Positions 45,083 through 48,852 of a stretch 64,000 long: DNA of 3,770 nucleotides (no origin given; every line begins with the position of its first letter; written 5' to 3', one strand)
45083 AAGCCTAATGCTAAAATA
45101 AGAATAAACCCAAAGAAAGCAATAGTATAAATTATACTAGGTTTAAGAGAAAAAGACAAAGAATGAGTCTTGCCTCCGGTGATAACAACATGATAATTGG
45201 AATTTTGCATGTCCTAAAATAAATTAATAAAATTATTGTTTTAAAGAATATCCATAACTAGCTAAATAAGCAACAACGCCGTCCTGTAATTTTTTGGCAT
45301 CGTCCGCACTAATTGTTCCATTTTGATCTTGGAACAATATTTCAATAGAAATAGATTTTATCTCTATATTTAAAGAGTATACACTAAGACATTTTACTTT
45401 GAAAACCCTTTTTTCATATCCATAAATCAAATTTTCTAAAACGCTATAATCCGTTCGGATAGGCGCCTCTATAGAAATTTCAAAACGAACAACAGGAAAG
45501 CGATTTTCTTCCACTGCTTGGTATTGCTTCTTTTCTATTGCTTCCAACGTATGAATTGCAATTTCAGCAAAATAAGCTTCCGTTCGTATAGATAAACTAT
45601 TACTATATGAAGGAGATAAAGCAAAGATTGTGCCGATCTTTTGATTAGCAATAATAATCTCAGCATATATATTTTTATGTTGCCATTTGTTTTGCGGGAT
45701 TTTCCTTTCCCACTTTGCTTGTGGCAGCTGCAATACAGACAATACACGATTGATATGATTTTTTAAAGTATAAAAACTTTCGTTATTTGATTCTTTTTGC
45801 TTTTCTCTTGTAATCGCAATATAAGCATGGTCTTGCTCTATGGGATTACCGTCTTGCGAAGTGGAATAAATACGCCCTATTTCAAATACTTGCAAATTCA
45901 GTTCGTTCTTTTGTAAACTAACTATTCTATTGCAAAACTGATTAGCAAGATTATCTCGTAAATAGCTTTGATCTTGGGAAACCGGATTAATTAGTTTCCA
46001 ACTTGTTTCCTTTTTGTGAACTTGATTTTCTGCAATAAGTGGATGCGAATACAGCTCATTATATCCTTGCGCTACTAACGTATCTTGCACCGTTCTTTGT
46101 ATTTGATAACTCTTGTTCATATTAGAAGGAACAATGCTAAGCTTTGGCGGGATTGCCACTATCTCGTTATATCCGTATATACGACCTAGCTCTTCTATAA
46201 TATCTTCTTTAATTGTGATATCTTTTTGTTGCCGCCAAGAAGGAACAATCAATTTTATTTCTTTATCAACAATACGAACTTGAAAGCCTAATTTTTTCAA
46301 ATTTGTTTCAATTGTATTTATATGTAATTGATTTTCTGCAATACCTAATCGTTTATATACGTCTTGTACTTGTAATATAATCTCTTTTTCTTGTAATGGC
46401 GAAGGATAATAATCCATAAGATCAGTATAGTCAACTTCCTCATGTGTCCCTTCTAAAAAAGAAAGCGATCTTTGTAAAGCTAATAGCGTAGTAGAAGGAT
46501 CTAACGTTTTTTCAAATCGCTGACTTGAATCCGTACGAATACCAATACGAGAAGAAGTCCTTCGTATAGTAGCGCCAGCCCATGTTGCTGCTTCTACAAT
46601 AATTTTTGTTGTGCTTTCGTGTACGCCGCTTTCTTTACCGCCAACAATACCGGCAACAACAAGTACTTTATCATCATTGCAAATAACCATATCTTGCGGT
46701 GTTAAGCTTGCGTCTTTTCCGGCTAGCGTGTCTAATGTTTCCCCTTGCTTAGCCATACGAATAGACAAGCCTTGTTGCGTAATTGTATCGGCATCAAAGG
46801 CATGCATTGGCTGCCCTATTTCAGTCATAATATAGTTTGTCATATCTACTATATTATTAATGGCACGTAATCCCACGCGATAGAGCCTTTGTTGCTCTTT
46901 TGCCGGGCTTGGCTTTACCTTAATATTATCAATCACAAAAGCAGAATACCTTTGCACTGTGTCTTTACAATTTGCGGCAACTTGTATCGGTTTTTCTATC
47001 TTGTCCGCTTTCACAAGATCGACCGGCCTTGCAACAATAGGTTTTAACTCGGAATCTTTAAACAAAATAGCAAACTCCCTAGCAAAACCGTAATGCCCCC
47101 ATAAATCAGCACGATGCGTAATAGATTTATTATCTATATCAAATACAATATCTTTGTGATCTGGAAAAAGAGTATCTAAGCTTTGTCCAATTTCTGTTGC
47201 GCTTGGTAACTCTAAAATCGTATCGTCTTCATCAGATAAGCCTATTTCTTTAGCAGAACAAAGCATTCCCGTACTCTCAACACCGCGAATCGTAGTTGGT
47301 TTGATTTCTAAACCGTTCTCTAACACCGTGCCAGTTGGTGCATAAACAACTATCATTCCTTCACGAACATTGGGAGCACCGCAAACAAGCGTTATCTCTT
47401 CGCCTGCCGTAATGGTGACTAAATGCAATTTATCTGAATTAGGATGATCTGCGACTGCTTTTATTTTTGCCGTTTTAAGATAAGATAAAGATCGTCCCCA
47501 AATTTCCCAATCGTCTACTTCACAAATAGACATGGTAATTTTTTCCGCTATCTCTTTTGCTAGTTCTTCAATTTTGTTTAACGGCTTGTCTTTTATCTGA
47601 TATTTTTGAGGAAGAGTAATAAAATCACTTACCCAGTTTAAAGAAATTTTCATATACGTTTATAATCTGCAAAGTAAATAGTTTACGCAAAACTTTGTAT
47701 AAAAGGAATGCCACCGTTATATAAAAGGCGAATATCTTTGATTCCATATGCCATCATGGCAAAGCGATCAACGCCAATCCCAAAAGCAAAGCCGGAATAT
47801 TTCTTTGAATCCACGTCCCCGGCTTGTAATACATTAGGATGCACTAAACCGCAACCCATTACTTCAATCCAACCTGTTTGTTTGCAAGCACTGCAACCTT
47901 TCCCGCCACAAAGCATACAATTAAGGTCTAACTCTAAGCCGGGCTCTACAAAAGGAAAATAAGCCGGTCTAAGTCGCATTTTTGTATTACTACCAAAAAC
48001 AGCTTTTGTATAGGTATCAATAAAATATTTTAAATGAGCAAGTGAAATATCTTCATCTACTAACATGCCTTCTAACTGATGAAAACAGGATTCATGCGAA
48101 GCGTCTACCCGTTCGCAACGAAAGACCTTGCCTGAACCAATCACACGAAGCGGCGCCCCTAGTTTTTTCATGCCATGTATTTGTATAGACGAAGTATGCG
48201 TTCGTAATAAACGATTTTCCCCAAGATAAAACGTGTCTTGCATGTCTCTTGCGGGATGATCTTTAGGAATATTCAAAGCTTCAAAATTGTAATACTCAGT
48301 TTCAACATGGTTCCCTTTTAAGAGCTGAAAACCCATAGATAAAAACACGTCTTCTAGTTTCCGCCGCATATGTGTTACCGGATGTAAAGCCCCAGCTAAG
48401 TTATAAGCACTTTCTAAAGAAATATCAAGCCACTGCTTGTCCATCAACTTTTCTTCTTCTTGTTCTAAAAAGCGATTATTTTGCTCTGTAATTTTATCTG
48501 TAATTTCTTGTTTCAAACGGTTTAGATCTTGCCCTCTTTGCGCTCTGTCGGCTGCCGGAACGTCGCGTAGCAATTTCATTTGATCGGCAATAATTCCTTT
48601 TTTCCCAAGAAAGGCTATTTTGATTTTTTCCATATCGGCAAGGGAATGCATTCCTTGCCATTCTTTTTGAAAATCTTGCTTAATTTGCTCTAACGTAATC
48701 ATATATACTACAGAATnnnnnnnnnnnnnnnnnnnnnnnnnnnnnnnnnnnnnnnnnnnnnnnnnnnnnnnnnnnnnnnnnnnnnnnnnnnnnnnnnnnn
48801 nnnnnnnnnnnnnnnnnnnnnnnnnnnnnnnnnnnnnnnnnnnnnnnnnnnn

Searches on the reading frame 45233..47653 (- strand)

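Call 13: search_protein_families(library=ncbifam, proteins=[window:45233-47653:-])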
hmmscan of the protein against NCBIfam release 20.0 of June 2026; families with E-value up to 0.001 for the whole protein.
window:45233-47653:- (806 aa): 5 families
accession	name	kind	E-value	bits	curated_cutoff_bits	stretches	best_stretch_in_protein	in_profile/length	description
TIGR00472.1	pheT_bact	equivalog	2e-182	608.5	402.65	1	1-798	1-790/798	phenylalanine--tRNA ligase subunit beta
NF001882.0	PRK00629.5-4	equivalog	1.2e-57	195.7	527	1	54-775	41-711/725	phenylalanine--tRNA ligase subunit beta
NF045760.1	YtpR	equivalog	1.9e-30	106.1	100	1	17-159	48-185/185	YtpR family tRNA-binding protein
TIGR00471.1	pheT_arch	equivalog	1.5e-17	63.3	282.65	1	405-701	261-548/551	phenylalanine--tRNA ligase subunit beta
NF045867.1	PheT_Nterm_rel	equivalog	1.6e-16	60.8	120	1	28-139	59-170/171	TyrS-associated PheT N-terminal domain-related protein TapR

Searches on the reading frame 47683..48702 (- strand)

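Call 13: search_protein_families(library=ncbifam, proteins=[window:47683-48702:-])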
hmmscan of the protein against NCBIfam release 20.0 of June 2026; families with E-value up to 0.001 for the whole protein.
window:47683-48702:- (339 aa): 5 families
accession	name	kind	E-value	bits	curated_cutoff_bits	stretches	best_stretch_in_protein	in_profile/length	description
TIGR00468.1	pheS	equivalog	6.6e-91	304.9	237.45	1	39-338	3-322/324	phenylalanine--tRNA ligase subunit alpha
NF003210.0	PRK04172.1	equivalog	1.7e-61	208.6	350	2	163-337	331-490/496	phenylalanine--tRNA ligase subunit alpha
NF051887.1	PheS_related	equivalog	1.8e-38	132.5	300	1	106-329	11-230/349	PheS-related mystery ligase SrmL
TIGR00469.1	pheS_mito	equivalog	4.3e-33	114.6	258.35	2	106-215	41-158/451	phenylalanine--tRNA ligase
TIGR00470.1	sepS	equivalog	9.8e-09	34.2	380.65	1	178-327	201-340/533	O-phosphoserine--tRNA ligase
